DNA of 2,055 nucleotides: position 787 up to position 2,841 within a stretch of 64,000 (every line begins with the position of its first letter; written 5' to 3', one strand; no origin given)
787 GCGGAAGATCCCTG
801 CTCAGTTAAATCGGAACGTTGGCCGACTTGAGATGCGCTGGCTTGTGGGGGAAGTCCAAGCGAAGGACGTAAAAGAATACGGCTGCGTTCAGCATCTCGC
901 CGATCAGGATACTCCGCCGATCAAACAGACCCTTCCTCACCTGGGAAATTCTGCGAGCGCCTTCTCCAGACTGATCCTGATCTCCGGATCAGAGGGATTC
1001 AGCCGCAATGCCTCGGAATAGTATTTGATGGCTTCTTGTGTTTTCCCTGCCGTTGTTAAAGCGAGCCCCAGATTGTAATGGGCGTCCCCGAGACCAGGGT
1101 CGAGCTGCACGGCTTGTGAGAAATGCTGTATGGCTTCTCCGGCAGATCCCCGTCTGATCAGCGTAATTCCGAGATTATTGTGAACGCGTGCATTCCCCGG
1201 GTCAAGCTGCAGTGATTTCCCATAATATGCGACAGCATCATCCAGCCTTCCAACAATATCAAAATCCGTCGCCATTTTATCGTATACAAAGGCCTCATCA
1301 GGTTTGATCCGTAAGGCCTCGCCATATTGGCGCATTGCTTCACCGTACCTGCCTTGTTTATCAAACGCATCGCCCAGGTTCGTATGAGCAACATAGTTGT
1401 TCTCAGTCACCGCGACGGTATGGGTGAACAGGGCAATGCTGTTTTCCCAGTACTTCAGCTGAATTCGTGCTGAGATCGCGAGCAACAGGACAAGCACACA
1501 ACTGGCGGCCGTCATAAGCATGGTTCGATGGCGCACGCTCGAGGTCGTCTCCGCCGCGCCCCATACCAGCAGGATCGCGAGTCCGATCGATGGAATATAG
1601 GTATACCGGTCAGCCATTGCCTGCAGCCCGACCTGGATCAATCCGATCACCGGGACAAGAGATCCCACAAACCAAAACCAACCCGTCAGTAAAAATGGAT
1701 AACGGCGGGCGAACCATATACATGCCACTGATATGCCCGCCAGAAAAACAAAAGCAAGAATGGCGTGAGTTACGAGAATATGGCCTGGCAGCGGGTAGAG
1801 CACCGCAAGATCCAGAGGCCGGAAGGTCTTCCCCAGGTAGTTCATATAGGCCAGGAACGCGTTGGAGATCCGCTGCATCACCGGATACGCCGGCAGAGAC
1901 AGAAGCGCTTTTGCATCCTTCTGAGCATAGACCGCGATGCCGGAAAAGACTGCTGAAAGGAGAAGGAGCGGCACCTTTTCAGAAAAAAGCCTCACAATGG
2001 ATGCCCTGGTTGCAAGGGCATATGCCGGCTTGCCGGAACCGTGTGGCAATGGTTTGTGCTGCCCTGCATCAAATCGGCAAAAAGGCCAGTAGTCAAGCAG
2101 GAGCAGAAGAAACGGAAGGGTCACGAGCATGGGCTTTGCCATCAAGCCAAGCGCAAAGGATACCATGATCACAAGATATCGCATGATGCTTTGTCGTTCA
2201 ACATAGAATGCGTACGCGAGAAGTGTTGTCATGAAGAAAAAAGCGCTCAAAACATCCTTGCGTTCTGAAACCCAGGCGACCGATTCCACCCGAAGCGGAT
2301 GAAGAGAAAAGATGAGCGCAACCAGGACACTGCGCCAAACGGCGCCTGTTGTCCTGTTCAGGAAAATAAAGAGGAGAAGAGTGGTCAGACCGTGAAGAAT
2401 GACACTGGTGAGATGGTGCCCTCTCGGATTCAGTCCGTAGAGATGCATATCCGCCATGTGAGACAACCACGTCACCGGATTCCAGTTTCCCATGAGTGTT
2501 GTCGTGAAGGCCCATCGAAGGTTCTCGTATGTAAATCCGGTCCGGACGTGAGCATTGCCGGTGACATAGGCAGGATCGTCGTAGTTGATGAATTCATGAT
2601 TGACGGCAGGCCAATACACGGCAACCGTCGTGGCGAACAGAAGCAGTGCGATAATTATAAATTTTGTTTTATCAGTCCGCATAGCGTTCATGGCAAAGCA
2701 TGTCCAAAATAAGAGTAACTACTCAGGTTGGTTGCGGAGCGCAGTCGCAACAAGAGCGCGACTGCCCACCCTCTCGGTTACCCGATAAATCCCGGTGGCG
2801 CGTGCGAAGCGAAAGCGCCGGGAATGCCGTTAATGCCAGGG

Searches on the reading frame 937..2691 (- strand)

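Call 75: search_protein_families(library=ncbifam, proteins=[window:937-2691:-], max_evalue=0.00001)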
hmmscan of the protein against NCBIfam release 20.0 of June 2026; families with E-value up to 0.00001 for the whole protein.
window:937-2691:- (584 aa): 15 families
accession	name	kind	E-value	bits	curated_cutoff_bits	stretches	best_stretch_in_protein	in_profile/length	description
NF040959.1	MamA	equivalog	8.4e-31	107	200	2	413-531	85-203/204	magnetosome protein MamA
TIGR02521.1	type_IV_pilW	equivalog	6.9e-22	78.1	154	1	435-576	33-176/234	type IV pilus biogenesis/stability protein PilW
TIGR02917.1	PEP_TPR_lipo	equivalog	3.2e-17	61.7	312.2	1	412-580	716-882/899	XrtA/PEP-CTERM system TPR-repeat protein PrsT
NF033762.1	social_mot_Tgl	equivalog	9.1e-15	54.7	225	1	477-562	41-127/252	social motility TPR repeat lipoprotein Tgl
NF033758.1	gliding_GltE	equivalog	1e-12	47.8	225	1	493-575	78-160/411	adventurous gliding motility TPR repeat lipoprotein GltE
NF002725.1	PRK02603.1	equivalog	5e-11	42.9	143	1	441-520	43-125/173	photosystem I assembly protein Ycf3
TIGR02552.1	LcrH_SycD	equivalog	1.4e-10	41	104.8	0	480-578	31-129/136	SycD/LcrH family type III secretion system chaperone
NF047507.1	TPR_BatC_Lepto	exception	6.8e-10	38.8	175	0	446-541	37-136/214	TPR repeat-containing protein BatC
NF041054.1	WAxxUGC_long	equivalog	4.7e-09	36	300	0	536-567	277-308/354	ResA-like WAxxUGC motif-containing protein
NF033920.0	C39_PA2778_fam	equivalog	1.6e-08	34.3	150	0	469-566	158-255/255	PA2778 family cysteine peptidase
NF008391.2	PRK11189.1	equivalog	3.2e-08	33.4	250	1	477-569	75-167/297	lipoprotein NlpI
TIGR00990.1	3a0801s09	subfamily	4.2e-07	29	757.25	0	501-571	331-401/615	mitochondrial import receptor subunit TOM70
NF047558.1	TPR_END_plus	domain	1.5e-06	28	32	0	537-569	1-33/56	TPR end-of-group domain-containing protein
TIGR03939.1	PGA_TPR_OMP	equivalog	2.2e-06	26.2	366.65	1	482-579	101-198/800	poly-beta-1,6 N-acetyl-D-glucosamine export porin PgaA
NF047371.1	FlcA_CTERM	equivalog_domain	2.3e-06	26.4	300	1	437-564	403-536/646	periplasmic flagellar collar protein FlcA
